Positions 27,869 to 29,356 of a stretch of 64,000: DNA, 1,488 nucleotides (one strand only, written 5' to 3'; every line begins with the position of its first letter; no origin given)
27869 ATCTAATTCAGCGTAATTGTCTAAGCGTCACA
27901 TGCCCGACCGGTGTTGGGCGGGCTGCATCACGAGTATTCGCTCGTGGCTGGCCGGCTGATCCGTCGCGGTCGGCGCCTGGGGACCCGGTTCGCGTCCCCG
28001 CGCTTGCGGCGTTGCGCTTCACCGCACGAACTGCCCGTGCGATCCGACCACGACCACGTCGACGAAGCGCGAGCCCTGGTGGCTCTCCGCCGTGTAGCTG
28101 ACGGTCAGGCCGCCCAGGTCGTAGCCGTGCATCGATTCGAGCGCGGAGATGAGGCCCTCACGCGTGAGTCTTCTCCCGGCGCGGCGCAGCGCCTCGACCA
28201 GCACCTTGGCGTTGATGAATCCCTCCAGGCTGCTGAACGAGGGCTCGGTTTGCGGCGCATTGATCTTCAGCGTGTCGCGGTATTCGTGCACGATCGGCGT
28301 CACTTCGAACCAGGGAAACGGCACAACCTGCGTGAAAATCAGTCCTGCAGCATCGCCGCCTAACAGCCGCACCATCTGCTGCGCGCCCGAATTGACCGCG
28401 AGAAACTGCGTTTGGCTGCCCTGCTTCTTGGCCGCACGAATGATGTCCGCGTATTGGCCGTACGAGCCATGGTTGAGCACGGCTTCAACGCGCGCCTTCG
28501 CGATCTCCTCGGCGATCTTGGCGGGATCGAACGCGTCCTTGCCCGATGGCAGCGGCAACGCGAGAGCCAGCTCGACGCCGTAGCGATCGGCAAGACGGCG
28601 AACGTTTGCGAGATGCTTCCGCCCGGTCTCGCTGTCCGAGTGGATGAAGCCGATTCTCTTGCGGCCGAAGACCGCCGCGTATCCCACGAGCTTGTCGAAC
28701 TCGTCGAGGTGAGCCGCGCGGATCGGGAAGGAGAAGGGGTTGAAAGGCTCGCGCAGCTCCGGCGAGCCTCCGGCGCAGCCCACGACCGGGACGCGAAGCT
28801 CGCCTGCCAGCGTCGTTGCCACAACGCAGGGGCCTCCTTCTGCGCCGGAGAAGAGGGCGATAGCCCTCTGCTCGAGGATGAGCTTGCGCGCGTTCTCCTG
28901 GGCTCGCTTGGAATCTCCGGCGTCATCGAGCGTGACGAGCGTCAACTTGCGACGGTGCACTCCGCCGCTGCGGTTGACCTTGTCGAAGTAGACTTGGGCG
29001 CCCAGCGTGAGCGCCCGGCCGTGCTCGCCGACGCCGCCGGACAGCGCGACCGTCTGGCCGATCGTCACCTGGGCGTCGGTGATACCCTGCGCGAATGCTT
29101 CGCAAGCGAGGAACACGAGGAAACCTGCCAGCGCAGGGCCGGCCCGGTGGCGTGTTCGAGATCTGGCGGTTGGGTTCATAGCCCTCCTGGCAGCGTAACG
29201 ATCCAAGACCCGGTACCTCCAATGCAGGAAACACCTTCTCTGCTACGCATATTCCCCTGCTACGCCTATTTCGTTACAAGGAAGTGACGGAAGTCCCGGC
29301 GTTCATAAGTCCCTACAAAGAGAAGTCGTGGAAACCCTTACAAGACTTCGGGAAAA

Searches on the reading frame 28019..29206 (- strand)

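Call 27: search_protein_families(library=pfam, proteins=[window:28019-29206:-], max_evalue=0.00001)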
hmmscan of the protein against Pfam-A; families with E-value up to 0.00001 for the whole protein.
window:28019-29206:- (395 aa): 3 families
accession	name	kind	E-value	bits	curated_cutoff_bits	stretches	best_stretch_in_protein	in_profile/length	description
PF13458.12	Peripla_BP_6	-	2e-51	176.1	31.7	1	46-389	1-340/343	Periplasmic binding protein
PF01094.35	ANF_receptor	-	9.6e-12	45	25.4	1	75-344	11-294/353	Receptor family ligand binding region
PF13433.12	Peripla_BP_5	-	1.5e-06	28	27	0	49-119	3-73/363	Periplasmic binding protein domain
